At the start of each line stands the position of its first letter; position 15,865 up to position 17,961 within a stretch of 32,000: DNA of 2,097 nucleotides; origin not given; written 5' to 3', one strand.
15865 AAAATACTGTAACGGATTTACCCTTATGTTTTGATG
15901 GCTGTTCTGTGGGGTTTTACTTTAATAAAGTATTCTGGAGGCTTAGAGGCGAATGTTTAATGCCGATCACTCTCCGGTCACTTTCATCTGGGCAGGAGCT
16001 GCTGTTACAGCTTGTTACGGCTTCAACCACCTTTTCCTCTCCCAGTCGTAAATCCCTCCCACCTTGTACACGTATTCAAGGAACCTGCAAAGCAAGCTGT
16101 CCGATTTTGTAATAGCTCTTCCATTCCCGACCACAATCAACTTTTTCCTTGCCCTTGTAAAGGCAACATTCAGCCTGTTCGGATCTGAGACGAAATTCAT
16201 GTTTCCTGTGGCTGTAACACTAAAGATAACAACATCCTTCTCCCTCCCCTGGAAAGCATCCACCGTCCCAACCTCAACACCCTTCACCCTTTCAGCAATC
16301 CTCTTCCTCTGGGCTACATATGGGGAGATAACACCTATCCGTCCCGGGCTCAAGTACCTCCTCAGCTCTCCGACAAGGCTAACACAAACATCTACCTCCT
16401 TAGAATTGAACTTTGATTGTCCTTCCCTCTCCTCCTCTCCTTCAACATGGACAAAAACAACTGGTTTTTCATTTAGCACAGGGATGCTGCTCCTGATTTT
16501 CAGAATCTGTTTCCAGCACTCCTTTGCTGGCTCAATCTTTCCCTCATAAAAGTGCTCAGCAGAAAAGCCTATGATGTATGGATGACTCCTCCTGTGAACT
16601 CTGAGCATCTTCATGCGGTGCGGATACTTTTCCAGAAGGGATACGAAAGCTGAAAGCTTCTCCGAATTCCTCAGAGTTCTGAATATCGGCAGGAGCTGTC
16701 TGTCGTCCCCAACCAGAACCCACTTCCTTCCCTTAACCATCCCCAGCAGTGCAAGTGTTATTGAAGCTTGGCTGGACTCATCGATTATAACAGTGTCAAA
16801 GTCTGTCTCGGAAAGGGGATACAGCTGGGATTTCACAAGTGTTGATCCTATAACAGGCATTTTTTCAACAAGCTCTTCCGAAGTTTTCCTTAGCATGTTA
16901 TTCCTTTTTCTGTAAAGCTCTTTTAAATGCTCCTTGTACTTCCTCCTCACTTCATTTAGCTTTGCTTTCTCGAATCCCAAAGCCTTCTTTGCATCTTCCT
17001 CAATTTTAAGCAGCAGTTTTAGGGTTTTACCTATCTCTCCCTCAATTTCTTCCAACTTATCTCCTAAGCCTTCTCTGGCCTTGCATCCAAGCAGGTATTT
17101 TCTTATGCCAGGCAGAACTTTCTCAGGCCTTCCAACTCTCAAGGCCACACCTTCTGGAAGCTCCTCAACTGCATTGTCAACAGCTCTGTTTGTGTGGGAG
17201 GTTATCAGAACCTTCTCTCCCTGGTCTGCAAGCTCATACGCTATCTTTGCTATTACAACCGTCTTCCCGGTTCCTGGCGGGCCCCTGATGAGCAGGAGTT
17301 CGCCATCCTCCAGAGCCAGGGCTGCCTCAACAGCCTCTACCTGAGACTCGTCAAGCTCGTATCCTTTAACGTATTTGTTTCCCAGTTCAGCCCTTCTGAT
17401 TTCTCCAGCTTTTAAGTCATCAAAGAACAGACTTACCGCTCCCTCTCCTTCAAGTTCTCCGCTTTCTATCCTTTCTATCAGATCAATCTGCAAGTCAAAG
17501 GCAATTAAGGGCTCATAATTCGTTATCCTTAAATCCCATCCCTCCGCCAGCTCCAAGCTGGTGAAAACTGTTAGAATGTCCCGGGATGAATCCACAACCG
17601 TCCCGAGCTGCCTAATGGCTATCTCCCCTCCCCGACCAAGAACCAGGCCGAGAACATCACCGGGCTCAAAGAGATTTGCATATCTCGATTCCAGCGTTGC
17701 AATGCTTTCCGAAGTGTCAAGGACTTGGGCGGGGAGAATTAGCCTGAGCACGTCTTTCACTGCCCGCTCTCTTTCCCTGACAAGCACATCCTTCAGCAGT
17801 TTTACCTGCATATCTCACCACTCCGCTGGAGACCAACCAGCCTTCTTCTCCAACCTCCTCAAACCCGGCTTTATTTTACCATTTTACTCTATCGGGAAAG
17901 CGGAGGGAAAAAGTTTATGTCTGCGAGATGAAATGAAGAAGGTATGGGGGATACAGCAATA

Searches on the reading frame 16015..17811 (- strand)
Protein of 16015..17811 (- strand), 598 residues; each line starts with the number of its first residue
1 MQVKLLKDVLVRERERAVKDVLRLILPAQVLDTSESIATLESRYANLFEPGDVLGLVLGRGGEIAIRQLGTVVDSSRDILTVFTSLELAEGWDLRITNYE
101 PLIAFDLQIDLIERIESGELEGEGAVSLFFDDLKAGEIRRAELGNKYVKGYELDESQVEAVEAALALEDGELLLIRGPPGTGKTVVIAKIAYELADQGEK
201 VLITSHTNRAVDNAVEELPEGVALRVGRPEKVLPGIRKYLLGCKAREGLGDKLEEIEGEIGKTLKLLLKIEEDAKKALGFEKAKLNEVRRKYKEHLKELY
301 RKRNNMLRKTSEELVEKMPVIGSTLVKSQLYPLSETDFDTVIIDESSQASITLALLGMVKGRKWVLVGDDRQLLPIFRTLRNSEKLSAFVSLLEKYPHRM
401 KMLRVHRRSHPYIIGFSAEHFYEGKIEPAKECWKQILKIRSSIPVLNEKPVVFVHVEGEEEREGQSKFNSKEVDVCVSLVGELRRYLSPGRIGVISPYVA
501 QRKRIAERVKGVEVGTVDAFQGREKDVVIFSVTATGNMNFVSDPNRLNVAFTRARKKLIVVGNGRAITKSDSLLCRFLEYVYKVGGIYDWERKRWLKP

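Call 5: search_protein_families(library=pfam, proteins=[window:16015-17811:-], max_evalue=0.01)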
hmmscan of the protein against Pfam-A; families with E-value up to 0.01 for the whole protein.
window:16015-17811:- (598 aa): 25 families
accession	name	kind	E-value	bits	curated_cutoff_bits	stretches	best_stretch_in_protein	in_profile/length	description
PF13087.12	AAA_12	-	3.9e-43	147.8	27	1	387-563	4-193/195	AAA domain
PF13086.12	AAA_11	-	4.3e-38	132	27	1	152-376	1-253/257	AAA domain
PF13245.12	AAA_19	-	4.9e-13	49.9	25.1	1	169-378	10-134/134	AAA domain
PF13604.12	AAA_30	-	8.5e-13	48.9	27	1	153-216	2-64/191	AAA domain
PF01443.25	Viral_helicase1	-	3.1e-10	40.7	21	1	510-561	175-227/228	Viral superfamily 1 RNA helicase core domain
PF04851.21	ResIII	-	1.3e-07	32.2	22.5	1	152-237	3-74/164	Type III restriction enzyme, res subunit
PF25199.1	nSTAND_NTPase5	-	1.3e-06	28.7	34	1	165-220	36-92/145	Novel STAND NTPase 5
PF13538.12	UvrD_C_2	-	4.4e-06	26.9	27.4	1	513-561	3-52/52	UvrD-like helicase C-terminal domain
PF20720.3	nSTAND3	-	1e-05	25.8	27.2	1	162-208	9-55/155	Novel STAND NTPase 3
PF02374.21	ArsA_ATPase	-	1.3e-05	25.1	24.3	0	173-205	4-36/305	Anion-transporting ATPase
PF09848.15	SLFN-g3_helicase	-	1.8e-05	24.6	24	1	172-211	3-44/354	Schlafen group 3, DNA/RNA helicase domain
PF00580.27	UvrD-helicase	-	2.5e-05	24.5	23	1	163-215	7-62/271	UvrD/REP helicase N-terminal domain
PF13191.12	AAA_16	-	4.2e-05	24.5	32.6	1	155-201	6-55/167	AAA ATPase domain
PF05970.20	PIF1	-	0.00019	21.6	25.9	0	160-205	12-57/223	PIF1-like helicase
PF00270.35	DEAD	-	0.00029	21.1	26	1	157-218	4-65/167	DEAD/DEAH box helicase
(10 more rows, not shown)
